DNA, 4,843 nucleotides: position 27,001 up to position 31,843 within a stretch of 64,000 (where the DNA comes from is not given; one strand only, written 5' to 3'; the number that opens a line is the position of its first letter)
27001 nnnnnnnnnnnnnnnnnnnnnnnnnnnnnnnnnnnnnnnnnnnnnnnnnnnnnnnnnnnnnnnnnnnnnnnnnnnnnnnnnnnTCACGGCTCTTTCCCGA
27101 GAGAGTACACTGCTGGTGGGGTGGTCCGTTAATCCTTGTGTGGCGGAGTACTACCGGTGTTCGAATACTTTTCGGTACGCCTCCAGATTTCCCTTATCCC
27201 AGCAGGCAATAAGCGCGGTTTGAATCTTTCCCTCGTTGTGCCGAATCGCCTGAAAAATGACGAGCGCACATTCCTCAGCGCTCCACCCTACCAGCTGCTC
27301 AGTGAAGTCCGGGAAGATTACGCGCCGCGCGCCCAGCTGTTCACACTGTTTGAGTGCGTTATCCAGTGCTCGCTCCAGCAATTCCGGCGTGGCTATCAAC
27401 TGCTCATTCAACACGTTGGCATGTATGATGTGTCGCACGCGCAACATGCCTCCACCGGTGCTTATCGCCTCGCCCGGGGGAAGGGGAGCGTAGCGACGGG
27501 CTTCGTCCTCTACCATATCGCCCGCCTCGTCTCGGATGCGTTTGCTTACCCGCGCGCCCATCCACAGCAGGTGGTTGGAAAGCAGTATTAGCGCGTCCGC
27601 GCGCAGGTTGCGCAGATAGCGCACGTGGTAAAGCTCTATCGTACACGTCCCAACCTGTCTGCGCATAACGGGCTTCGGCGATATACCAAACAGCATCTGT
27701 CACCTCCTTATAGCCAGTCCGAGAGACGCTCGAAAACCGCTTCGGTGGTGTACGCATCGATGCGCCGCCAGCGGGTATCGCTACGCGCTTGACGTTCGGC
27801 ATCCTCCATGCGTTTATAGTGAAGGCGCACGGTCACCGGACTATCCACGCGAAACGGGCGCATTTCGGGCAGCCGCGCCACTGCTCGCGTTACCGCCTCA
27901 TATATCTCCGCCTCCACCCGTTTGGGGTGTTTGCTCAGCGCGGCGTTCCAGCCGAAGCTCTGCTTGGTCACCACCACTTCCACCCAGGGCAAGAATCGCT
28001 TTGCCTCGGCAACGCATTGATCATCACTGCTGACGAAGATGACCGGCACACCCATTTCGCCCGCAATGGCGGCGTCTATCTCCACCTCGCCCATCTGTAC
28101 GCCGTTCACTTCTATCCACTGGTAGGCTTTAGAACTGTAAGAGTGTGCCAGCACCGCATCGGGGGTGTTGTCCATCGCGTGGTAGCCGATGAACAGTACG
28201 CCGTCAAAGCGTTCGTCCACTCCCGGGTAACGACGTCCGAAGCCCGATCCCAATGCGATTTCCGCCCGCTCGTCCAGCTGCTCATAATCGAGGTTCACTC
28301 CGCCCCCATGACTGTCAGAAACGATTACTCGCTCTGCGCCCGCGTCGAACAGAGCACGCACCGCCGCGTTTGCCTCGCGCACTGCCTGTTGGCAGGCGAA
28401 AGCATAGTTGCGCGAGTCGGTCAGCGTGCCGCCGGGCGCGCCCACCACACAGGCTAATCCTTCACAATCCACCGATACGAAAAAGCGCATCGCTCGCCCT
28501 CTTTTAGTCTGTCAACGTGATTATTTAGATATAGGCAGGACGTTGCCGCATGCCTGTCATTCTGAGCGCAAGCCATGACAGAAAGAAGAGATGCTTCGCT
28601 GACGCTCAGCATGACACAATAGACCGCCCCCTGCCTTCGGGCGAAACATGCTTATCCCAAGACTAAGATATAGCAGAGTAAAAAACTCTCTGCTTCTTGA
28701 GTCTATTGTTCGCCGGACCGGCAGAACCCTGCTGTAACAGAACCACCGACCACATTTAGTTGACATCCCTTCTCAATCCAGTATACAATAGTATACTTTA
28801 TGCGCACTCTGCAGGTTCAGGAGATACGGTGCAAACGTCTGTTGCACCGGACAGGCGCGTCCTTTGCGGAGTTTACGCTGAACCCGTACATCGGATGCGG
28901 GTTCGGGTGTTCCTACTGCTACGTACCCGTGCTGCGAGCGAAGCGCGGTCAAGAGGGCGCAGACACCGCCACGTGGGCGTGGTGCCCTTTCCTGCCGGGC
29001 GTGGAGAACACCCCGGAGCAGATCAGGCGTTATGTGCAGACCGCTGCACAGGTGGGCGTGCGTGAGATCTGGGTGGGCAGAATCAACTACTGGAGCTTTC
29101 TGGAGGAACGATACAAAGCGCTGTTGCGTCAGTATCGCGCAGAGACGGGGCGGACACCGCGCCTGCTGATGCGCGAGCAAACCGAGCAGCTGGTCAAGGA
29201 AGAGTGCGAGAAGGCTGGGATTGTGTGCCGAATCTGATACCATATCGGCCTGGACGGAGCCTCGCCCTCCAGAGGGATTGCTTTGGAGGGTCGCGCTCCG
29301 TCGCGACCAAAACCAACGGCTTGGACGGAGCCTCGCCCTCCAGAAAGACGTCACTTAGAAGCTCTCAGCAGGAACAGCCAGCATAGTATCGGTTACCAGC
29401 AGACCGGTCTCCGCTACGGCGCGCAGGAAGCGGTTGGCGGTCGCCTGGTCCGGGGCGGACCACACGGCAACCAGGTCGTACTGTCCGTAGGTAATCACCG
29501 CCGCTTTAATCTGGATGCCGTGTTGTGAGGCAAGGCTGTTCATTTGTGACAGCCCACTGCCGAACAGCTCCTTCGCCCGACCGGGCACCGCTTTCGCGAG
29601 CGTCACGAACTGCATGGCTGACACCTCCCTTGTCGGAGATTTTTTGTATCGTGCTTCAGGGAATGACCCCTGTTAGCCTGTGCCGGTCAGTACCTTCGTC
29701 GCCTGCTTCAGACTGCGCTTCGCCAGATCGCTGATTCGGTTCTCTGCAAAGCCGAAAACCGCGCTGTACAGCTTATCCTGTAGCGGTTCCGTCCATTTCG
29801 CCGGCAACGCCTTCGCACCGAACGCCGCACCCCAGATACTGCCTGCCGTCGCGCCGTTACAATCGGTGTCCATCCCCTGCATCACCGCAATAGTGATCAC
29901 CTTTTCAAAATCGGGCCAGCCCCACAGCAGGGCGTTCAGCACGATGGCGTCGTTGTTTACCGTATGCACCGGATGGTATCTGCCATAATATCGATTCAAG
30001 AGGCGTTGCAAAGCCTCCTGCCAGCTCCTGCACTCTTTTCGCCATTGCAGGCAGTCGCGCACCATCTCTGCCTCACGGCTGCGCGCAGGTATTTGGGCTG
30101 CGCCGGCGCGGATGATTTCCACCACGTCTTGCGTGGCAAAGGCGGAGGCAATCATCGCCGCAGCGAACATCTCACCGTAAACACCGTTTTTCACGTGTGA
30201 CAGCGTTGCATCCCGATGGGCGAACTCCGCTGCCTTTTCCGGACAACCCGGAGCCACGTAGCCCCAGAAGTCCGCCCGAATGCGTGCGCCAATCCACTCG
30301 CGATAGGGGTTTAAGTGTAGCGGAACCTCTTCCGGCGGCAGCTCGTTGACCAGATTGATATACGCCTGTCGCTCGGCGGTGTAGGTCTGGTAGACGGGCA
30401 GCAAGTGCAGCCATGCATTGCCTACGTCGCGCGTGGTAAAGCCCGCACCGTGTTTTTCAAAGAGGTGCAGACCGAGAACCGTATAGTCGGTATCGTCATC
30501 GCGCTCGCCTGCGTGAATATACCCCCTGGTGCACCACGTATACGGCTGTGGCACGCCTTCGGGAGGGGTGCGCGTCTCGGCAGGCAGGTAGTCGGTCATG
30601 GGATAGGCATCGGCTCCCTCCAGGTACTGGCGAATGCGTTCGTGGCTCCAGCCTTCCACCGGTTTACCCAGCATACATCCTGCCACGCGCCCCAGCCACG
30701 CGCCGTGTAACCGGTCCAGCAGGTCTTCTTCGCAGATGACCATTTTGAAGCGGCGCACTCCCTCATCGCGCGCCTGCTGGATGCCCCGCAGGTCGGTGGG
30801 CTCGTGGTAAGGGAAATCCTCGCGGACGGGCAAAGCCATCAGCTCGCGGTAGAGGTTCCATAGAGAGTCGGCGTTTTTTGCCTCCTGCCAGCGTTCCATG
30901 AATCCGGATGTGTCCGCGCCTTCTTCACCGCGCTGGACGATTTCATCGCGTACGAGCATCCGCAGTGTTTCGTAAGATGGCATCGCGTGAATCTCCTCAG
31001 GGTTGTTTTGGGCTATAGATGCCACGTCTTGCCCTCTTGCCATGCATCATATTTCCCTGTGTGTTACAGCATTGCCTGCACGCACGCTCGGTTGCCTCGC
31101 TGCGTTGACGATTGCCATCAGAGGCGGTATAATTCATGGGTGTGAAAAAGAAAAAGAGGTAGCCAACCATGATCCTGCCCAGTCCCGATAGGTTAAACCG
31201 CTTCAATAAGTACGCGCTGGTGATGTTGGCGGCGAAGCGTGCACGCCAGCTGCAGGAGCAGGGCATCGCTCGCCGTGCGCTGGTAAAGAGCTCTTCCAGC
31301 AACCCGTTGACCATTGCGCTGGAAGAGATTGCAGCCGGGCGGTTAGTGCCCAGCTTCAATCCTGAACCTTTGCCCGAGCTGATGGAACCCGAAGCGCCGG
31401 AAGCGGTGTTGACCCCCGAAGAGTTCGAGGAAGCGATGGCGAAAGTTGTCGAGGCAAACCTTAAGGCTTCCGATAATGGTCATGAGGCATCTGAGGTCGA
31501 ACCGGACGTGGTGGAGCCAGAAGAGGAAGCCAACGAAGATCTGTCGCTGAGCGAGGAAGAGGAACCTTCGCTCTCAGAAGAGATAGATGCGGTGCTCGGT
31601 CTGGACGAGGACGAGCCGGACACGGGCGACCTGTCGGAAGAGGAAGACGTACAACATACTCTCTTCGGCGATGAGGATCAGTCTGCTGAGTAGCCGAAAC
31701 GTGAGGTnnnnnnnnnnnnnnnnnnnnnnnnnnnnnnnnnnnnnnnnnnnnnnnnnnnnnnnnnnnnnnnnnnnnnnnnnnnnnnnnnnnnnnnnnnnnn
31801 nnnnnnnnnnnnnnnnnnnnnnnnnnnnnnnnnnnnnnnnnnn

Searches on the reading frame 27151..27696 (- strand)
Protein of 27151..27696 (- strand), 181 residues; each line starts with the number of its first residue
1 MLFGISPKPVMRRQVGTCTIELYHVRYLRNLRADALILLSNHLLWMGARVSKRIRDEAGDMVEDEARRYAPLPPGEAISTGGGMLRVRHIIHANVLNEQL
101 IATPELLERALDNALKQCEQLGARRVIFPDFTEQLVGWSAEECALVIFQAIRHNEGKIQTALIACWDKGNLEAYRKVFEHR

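Call 52: search_protein_families(library=pfam, proteins=[window:27151-27696:-], max_evalue=0.0001)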
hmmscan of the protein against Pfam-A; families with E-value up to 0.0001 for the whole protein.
window:27151-27696:- (181 aa): 1 family
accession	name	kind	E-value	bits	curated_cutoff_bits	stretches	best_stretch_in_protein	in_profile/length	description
PF01661.27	Macro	-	1.6e-15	57.5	22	1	41-145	5-116/118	Macro domain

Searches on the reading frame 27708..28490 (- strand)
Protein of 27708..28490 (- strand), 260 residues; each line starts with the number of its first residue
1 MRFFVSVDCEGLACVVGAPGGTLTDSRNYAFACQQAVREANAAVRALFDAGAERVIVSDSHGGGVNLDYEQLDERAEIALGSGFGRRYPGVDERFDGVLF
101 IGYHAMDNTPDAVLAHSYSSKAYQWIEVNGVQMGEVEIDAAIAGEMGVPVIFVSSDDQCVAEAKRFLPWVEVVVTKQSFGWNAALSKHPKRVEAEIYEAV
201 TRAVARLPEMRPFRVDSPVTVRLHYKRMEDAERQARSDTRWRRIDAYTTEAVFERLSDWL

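Call 52: search_protein_families(library=pfam, proteins=[window:27708-28490:-], max_evalue=0.0001)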
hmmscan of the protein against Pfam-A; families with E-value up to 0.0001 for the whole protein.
window:27708-28490:- (260 aa): 1 family
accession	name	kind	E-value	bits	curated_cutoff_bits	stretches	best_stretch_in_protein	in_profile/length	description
PF04951.18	Peptidase_M55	-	1.8e-73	247.7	25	1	1-254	1-253/264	D-aminopeptidase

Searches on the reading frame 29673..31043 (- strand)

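Call 9: search_protein_families(library=pfam, proteins=[window:29673-31043:-], max_evalue=0.001)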
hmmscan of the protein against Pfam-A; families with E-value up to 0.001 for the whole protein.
window:29673-31043:- (456 aa): 1 family
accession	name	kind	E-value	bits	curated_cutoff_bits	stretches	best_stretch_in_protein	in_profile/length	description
PF03747.19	ADP_ribosyl_GH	-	1.3e-50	173.2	26.2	1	114-415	1-286/287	ADP-ribosylglycohydrolase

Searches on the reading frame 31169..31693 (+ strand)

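Call 9: search_protein_families(library=pfam, proteins=[window:31169-31693:+], max_evalue=0.001)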
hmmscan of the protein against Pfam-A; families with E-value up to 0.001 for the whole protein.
window:31169-31693:+ (174 aa): 1 family
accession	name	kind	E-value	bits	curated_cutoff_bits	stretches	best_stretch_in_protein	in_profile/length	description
PF01192.27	RNA_pol_Rpb6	-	1.3e-14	54.4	26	1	13-59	8-51/53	RNA polymerase Rpb6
